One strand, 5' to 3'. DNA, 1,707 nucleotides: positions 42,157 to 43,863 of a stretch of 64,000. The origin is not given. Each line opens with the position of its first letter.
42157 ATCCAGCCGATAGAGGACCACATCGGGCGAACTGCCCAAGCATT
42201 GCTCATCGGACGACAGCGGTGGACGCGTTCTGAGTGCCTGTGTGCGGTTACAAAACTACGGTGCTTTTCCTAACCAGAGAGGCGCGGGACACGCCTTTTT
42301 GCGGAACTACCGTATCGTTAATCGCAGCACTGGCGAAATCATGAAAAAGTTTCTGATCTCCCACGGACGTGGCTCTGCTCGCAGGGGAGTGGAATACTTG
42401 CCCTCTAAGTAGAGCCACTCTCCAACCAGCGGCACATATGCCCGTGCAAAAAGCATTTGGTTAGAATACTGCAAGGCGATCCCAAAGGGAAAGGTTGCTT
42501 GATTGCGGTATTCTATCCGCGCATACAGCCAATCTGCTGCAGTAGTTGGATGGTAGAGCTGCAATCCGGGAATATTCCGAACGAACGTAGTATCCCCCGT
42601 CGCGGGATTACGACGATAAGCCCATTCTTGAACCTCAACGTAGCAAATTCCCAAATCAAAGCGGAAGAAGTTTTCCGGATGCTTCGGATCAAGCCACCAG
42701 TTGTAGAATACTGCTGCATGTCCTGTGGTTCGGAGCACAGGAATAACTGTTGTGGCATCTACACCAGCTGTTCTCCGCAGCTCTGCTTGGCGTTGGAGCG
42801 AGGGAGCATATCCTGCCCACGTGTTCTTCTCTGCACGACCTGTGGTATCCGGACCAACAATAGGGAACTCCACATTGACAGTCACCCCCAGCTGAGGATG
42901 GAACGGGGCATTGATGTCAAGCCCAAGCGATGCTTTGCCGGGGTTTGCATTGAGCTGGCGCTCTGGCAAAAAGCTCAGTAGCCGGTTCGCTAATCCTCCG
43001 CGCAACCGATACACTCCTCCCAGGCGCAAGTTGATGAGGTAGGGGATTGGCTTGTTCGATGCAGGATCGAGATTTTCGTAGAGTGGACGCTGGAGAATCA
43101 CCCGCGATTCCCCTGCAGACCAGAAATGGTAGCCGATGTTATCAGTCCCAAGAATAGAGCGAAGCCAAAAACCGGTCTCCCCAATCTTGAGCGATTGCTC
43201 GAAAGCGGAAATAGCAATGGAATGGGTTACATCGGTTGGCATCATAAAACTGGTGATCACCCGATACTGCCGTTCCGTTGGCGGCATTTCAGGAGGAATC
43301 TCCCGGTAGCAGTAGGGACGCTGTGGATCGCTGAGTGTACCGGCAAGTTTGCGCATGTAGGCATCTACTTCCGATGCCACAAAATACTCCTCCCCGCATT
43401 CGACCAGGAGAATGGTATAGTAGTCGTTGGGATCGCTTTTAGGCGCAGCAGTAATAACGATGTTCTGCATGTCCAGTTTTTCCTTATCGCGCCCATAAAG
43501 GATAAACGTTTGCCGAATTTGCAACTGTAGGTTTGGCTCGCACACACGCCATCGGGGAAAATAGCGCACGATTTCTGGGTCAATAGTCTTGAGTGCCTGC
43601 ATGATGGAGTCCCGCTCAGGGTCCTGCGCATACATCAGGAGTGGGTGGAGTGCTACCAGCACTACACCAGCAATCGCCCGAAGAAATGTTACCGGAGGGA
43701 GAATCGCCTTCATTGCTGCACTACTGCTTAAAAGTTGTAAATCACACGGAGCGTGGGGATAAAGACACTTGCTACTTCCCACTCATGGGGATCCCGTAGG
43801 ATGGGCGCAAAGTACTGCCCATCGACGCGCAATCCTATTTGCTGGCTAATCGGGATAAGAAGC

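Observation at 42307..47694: Three-gene envelope operon of unassigned function: 731-aa N-anchored protein plus two paralogous exported, beta-rich proteins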

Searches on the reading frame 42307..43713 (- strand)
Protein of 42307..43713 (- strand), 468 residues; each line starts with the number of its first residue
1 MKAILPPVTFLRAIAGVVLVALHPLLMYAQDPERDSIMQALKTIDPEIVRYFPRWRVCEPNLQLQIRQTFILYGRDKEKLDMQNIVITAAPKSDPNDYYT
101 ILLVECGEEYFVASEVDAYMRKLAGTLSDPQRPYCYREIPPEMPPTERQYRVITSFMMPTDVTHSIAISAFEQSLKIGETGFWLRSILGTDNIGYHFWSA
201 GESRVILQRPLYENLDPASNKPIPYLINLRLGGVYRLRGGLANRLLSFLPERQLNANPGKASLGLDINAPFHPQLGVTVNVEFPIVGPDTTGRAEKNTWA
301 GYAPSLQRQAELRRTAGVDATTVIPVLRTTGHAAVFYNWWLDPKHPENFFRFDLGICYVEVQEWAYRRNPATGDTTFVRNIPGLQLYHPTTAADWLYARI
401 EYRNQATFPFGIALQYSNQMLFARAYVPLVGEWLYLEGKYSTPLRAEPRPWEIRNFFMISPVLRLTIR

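Call 3: search_protein_families(library=pfam, proteins=[window:42307-43713:-], max_evalue=1)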
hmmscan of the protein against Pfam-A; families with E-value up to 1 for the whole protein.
window:42307-43713:- (468 aa): 1 family
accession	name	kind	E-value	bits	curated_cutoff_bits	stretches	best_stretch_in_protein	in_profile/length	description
PF21459.3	INI1_DNA-bd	-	0.26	11.8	27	1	103-127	7-31/82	SWI/SNF Subunit INI1, DNA binding domain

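Call 4: search_protein_families(library=ncbifam, proteins=[window:42307-43713:-], max_evalue=1)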
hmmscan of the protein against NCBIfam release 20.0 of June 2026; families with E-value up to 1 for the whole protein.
window:42307-43713:- (468 aa): 0 families

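Call 20: find_homologous_proteins(query=window:42307-43713:-)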
Query window:42307-43713:- (468 aa): 412 proteins with E <= 0.001 among 8000 candidates; the best 120 are listed.
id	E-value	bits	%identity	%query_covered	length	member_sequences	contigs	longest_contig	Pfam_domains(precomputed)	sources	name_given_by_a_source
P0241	5.0e-281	951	90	94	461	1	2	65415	-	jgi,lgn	jgi:hypothetical protein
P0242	6.8e-281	950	90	94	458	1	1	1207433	-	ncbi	-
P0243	3.0e-278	941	84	99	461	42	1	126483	-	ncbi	-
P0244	7.4e-269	910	86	94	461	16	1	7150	-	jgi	jgi:hypothetical protein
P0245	1.7e-202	692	66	93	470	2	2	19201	-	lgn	-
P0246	5.3e-200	683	67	93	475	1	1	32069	-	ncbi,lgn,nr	ncbi:MAG: hypothetical protein JNL32_05070 [Candidatus Kapabacteria bacterium]|nr:hypothetical prote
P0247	1.9e-190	652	61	97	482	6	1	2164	-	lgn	-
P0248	4.1e-189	648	61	98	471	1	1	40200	-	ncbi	-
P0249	3.1e-187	641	59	98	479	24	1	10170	-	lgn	-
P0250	1.6e-185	636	59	98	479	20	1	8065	-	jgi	jgi:hypothetical protein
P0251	4.9e-184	631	59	99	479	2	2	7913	-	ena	-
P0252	1.1e-183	630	59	98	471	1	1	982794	-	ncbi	-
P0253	1.2e-182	626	58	97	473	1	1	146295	-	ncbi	-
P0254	4.7e-181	621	58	98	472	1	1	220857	-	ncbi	-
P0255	3.5e-171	588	57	93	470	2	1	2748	-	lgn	-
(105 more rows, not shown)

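Call 34: predict_structure(alignment_id=A4)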
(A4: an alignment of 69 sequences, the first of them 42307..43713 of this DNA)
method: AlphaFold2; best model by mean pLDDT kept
length: 468 residues; sequences in the alignment: 69
mean_pLDDT: 87.6   pTM: 0.67
mean pLDDT of the five models: 87.6, 86.4, 85.2, 84.5, 83.6
residues with pLDDT >= 90: 287; 70-90: 133; 50-70: 26; < 50: 22
segments of 3 or more residues with pLDDT < 50: 1-3, 27-31, 33-38, 40-42, 159-162
pLDDT, mean of each block of 10 residues (from residue 1): 53 79 56 49 61 96 98 97 97 92 97 92 96 97 89 66 75 82 87 83 90 80 84 88 78 91 95 94 91 90 96 97 96 97 88 98 96 95 97 98 84 96 94 91 95 93 83
secondary structure, 60 per line:
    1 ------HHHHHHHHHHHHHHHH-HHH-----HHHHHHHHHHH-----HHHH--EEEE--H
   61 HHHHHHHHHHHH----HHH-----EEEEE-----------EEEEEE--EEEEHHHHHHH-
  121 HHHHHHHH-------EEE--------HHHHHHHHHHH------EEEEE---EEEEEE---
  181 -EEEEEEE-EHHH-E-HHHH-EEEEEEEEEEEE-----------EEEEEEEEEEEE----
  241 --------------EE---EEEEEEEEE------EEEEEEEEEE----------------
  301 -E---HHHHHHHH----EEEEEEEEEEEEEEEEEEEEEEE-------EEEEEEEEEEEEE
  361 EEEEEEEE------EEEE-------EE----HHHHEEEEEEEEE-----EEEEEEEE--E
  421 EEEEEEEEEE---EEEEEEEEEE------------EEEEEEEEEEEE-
elements in order: H7-22 H32-42 H48-51 E54-57 H60-72 E85-89 E101-106 E109-112 H113-119 H121-128 E136-138 H147-157 E164-168 E172-177 E182-188 H197-200 E202-213 E225-236 E260-268 E275-284 H306-313 E318-340 E348-368 E375-378 H392-395 E396-404 E410-417 E420-430 E434-443 E456-467

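Call 53: search_protein_representatives(alignment_id=A4)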
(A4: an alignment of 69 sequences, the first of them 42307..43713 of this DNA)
Query: 69 sequences, 464 profile positions. Proteins with E-value up to 0.001 (for the whole library): 127; up to 1e-10: 70; up to 1e-30: 47. The best 127 are listed.
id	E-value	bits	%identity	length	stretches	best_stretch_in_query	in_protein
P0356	2.6e-198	675.6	-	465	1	2-464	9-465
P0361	1.6e-183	626.9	-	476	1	1-464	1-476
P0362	2.4e-173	593.3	-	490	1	3-464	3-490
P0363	2.5e-168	576.8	-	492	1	4-464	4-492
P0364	1.1e-162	558.1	-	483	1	4-464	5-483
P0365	7.5e-158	542.2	-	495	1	1-464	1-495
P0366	1.8e-157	541.0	-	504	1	1-464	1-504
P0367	1.9e-156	537.6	-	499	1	2-464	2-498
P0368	3.4e-155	533.5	-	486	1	5-464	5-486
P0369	6.5e-155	532.5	-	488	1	1-464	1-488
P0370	7.6e-154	529.0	-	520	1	1-464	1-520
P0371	4.5e-152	523.1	-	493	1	5-464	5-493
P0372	4.0e-150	516.8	-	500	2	22-307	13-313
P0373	1.3e-146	505.1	-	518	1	4-464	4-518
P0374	5.7e-145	499.8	-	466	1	19-464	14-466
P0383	1.6e-101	356.5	-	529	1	27-463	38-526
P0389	7.0e-67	242.3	-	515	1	27-463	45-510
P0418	2.3e-15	72.4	-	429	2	395-463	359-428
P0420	4.5e-14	68.2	-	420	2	396-460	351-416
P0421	1.6e-12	63.1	-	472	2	406-464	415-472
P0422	2.1e-12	62.7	-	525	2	45-203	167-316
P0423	2.2e-12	62.6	-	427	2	22-200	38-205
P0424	3.3e-12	62.0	-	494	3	31-152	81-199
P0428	3.5e-11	58.6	-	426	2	20-202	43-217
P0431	5.7e-10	54.7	-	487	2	394-464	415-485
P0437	9.4e-09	50.7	-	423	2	395-464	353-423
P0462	4.4e-06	41.9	-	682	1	313-464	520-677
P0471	5.0e-05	38.4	-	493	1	38-463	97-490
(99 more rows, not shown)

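Call 54: list_cluster_members(proteins=[P0418, P0420, P0423, P0428, P0421, P0422, P0424, P0462, P0383, P0389])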
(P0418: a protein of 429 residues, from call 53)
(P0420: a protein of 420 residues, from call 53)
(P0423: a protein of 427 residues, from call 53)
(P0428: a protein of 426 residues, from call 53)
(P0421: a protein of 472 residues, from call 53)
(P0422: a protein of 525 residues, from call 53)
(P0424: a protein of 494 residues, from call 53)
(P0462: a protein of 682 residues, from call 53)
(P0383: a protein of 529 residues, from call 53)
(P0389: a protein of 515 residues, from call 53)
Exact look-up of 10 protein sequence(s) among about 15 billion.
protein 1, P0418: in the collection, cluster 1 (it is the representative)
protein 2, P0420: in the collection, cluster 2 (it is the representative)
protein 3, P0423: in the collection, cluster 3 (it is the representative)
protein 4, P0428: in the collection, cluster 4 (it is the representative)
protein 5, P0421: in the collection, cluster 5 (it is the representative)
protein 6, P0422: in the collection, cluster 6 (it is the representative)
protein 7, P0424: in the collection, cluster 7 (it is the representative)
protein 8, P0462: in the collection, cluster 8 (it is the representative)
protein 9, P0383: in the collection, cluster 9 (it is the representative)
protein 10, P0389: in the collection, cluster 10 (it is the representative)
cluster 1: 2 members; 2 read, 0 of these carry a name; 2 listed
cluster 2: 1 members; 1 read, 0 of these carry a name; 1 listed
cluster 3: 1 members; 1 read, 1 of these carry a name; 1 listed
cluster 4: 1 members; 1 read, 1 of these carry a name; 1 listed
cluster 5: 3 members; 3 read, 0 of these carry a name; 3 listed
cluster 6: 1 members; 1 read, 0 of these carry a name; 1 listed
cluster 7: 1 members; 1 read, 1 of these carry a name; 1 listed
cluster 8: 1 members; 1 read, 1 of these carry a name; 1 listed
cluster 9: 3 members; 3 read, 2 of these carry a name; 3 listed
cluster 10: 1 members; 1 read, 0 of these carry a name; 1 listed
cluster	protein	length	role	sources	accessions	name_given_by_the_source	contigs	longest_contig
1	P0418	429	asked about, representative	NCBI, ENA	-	-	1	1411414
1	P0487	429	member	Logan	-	-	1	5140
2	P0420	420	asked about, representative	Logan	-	-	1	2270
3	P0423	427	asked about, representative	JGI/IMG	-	hypothetical protein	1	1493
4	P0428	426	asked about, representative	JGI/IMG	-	hypothetical protein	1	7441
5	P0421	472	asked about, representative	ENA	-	-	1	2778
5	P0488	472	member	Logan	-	-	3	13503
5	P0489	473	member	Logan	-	-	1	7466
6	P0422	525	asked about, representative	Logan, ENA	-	-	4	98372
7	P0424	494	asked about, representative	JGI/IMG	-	hypothetical protein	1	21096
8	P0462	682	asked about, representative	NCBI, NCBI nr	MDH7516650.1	MAG: hypothetical protein QHI48_12350 [Bacteroidota bacterium] | hypothetical protein [Bacteroidota bacterium]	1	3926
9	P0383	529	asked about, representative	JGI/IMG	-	hypothetical protein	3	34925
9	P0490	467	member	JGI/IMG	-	hypothetical protein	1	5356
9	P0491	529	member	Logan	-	-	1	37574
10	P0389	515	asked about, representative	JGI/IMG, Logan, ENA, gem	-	-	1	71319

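Call 55: search_protein_families(library=pfam, proteins=[P0418, P0420, P0423, P0428, P0421, P0422, P0424, P0462, P0383, P0389], max_evalue=0.1)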
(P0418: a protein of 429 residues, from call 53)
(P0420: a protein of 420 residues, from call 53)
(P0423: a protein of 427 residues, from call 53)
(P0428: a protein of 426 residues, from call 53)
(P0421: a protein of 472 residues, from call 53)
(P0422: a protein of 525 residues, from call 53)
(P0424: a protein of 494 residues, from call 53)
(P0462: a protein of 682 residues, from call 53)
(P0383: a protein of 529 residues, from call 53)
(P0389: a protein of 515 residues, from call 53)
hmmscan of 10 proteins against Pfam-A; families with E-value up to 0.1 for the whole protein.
P0418 (429 aa): 0 families

P0420 (420 aa): 0 families

P0423 (427 aa): 0 families

P0428 (426 aa): 0 families

P0421 (472 aa): 0 families

P0422 (525 aa): 0 families

P0424 (494 aa): 0 families

P0462 (682 aa): 0 families

P0383 (529 aa): 0 families

P0389 (515 aa): 0 families

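Call 56: find_encoding_contigs(protein=P0418, flank=10000, max_places=2)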
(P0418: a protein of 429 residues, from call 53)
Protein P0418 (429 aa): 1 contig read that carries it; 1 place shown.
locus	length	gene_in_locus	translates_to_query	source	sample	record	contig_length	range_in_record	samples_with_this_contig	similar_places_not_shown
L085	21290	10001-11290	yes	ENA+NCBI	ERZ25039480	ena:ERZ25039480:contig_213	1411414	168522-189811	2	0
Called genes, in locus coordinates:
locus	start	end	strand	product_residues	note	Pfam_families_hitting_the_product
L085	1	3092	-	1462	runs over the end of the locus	PF17802:SpaA (faint), PF17210:SdrD_B, PF22904:NOMO1-like_2nd (faint), PF13620:CarboxypepD_reg (faint), PF17210:SdrD_B, PF18962:Por_Secre_tail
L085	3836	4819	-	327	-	PF01073:3Beta_HSD, PF01370:Epimerase, PF02719:Polysacc_synt_2 (faint), PF04321:RmlD_sub_bind, PF05368:NmrA, PF13460:NAD_binding_10, PF16363:GDP_Man_Dehyd, PF07993:NAD_binding_4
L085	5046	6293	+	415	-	PF00155:Aminotran_1_2, PF00266:Aminotran_5 (weak), PF01053:Cys_Met_Meta_PP, PF01212:Beta_elim_lyase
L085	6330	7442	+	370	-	PF00583:Acetyltransf_1 (faint)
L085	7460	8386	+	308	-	PF01063:Aminotran_4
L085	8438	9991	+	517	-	-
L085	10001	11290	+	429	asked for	-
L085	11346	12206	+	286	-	-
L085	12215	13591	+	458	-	-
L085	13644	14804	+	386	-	PF07719:TPR_2 (faint), PF13181:TPR_8 (faint), PF00072:Response_reg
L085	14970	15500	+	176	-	PF00582:Usp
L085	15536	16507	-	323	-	PF00348:polyprenyl_synt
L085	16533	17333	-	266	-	PF00902:TatC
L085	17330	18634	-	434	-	PF00464:SHMT, PF01212:Beta_elim_lyase (faint), PF00155:Aminotran_1_2 (weak)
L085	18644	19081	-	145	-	PF02502:LacAB_rpiB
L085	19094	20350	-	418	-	-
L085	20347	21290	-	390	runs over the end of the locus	PF24517:CBM96 (faint), PF00688:TGFb_propeptide (faint)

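Call 59: search_protein_families(library=pfam, proteins=[L085:8438-9991:+, L085:11346-12206:+, L085:12215-13591:+, L085:13644-14804:+], max_evalue=1)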
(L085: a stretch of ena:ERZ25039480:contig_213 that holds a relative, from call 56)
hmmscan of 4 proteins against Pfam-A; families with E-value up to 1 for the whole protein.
L085:8438-9991:+ (517 aa): 0 families

L085:11346-12206:+ (286 aa): 9 families
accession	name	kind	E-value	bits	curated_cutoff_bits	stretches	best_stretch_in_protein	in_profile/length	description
PF10046.14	BLOC1_2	-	0.0011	19.7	33.4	1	131-195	6-70/96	Biogenesis of lysosome-related organelles complex-1 subunit 2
PF16326.10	ABC_tran_CTD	-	0.018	15.7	32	0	147-195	10-60/69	ABC transporter C-terminal domain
PF18595.6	Nuf2_DHR10-like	-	0.032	14.7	28.4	1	222-261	10-49/117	Nuf2, DHR10-like domain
PF05531.17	NPV_P10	-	0.033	15.1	29.8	0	215-257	12-54/75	Nucleopolyhedrovirus P10 protein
PF09090.17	MIF4G_like_2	-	0.053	13.4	22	1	145-278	151-221/263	MIF4G like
PF07303.18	Occludin_ELL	-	0.095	13.9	31.2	0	215-278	30-90/101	Occludin homology domain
PF08656.15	DASH_Dad3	-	0.15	12.6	23.1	0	145-173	10-39/76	DASH complex subunit Dad3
PF02465.23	FliD_N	-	0.18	12.9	24.8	0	155-195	14-54/97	Flagellar hook-associated protein 2 N-terminus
PF16495.10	SWIRM-assoc_1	-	0.21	12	27.2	1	224-256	28-60/84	SWIRM-associated region 1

L085:12215-13591:+ (458 aa): 1 family
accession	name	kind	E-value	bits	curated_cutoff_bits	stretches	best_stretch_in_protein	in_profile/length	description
PF07495.19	Y_Y_Y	-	0.087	13.2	26.6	1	113-141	21-49/65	Y_Y_Y domain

L085:13644-14804:+ (386 aa): 18 families
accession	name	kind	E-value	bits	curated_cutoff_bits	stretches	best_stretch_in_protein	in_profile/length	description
PF00072.30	Response_reg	-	3.7e-12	46.8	30.2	1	262-374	1-110/111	Response regulator receiver domain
PF13181.12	TPR_8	-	7.1e-06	26.2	25.7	2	103-130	7-34/34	Tetratricopeptide repeat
PF07719.23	TPR_2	-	2.4e-05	24.5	27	2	102-130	6-34/34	Tetratricopeptide repeat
PF14559.12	TPR_19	-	8.1e-05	23.3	25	1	107-137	1-31/68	Tetratricopeptide repeat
PF03735.19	ENT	-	0.0016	18.9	28.5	0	174-204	27-57/71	ENT domain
PF13428.12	TPR_14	-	0.004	18.2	23.5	0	20-53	3-36/44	Tetratricopeptide repeat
PF00515.34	TPR_1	-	0.0046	17.2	27.8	1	103-130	7-34/34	Tetratricopeptide repeat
PF07219.19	HemY_N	-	0.0087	16.6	31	1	83-129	45-91/107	HemY protein N-terminus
PF20663.3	COG4_N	-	0.028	14.9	27.3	1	56-132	23-97/107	Conserved oligomeric Golgi complex subunit 4, N-terminal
PF22360.1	SbsC_spectrin-like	-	0.029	15.5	26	0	15-45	3-33/62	SbsC,spectrin-like repeat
PF13778.12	DUF4174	-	0.044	14.7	27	1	346-376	83-113/120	Domain of unknown function (DUF4174)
PF02670.22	DXP_reductoisom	-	0.06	14.5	21.7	1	217-313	7-100/129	1-deoxy-D-xylulose 5-phosphate reductoisomerase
PF05942.16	PaREP1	-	0.094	13.1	24.4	1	94-198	3-87/115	Archaeal PaREP1/PaREP8 family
PF20772.2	TACO1_YebC_N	-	0.13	13.2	36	1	157-187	43-73/73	TACO1/YebC protein N-terminal domain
PF04895.17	Nre_C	-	0.18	12.2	27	0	250-298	55-103/110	Archaeal Nre, C-terminal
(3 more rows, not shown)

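Call 60: search_protein_families(library=ncbifam, proteins=[L085:8438-9991:+, L085:11346-12206:+, L085:12215-13591:+, L085:13644-14804:+], max_evalue=1)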
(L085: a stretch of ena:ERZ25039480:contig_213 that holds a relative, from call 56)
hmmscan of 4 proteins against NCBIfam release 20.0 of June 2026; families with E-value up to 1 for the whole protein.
L085:8438-9991:+ (517 aa): 0 families

L085:11346-12206:+ (286 aa): 4 families
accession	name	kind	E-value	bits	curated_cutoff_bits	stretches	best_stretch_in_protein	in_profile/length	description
NF002244.0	PRK01156.1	equivalog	0.00027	19.2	847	1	151-283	586-720/895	DNA double-strand break repair ATPase Rad50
NF045487.1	ASRP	equivalog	0.012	14.2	300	1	152-278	355-481/593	archaea-specific SMC-related protein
NF047515.1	SpiroCoCo_C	equivalog_domain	0.014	14.6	125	1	153-258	136-231/313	SpiroCoCo family coiled-coil protein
NF041034.1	Rad50_Sulf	equivalog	0.026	12.4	1000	1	150-270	557-674/872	DNA double-strand break repair ATPase Rad50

L085:12215-13591:+ (458 aa): 0 families

L085:13644-14804:+ (386 aa): 73 families (the best 25 are shown)
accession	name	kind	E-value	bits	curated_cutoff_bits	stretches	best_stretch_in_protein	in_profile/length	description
TIGR02154.1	PhoB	equivalog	6.6e-18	64.8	296.2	1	261-382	4-124/226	phosphate regulon transcriptional regulator PhoB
NF007135.0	PRK09581.1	equivalog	3.7e-16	59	474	1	261-374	4-116/457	PleD family two-component system response regulator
NF040534.1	resp_reg_YycF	equivalog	1e-11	44.6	340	1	261-384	2-121/231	response regulator YycF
NF045944.1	ResRegRpaBCyano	equivalog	3.4e-11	43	330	1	263-379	1-113/229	response regulator transcription factor RpaB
NF040689.1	MtrAB_MtrA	equivalog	5.3e-11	42.3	300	1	262-384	1-119/219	MtrAB system response regulator MtrA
NF053854.1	RespRegPhoBBctds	equivalog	5.7e-11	42.2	270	1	262-379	1-116/225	two-component system response regulator PhoB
NF041733.1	resp_reg_CseB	equivalog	9.1e-10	38.3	350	1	262-382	3-119/228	two-component system response regulator CseB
NF007546.0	PRK10161.1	equivalog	1.2e-09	38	471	1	262-379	5-121/229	phosphate response regulator transcription factor PhoB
NF045991.1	RespRegCtrARhodob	equivalog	3.8e-09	36.6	350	1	262-382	3-120/224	response regulator transcription factor CtrA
NF008296.0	PRK11083.1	equivalog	8.5e-09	35.2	273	1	260-379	4-119/228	two-component system response regulator CreB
NF007982.1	PRK10710.1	equivalog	1.3e-08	34.8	380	1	258-374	6-118/235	envelope stress response regulator BaeR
NF011695.0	PRK15115.1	equivalog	3.7e-08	32.6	763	1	260-378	7-122/445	two-component system response regulator GlrR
TIGR03787.1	marine_sort_RR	equivalog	4.4e-08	32.9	335.7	1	263-379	4-119/227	proteobacterial dedicated sortase system response regulator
NF007005.1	PRK09468.1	equivalog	6.9e-08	32.2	331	1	261-382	5-123/237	osmolarity response regulator transcription factor OmpR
NF033117.2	vanR_ACDEGLN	exception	7.7e-08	32.2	350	1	262-379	1-114/226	VanR-ABDEGLN family response regulator transcription factor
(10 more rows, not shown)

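Call 62: find_encoding_contigs(protein=P0422, flank=10000, max_places=1)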
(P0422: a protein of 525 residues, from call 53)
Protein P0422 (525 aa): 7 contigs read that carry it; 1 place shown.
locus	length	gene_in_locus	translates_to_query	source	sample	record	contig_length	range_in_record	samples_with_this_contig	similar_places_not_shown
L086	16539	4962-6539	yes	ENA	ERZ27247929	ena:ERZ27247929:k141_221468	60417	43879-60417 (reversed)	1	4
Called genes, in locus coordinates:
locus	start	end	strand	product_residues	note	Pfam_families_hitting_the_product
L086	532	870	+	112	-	-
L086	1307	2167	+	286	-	-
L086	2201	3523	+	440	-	-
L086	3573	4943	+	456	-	-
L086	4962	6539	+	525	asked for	-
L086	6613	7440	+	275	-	PF14326:DUF4384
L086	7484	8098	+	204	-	-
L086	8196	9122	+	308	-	-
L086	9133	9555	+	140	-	PF10342:Kre9_KNH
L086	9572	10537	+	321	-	PF00656:Peptidase_C14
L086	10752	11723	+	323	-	-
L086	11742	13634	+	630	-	PF13620:CarboxypepD_reg (weak), PF12371:TMEM131_like_N (faint), PF15780:ASH (faint), PF22073:Cep192_D4 (faint)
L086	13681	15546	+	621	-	PF07676:PD40 (faint)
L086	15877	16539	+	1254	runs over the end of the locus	PF13191:AAA_16, PF00069:Pkinase, PF07714:PK_Tyr_Ser-Thr, PF00515:TPR_1 (faint), PF07719:TPR_2 (faint), PF13181:TPR_8 (faint), PF13414:TPR_11 (faint), PF13424:TPR_12 (weak), +5 more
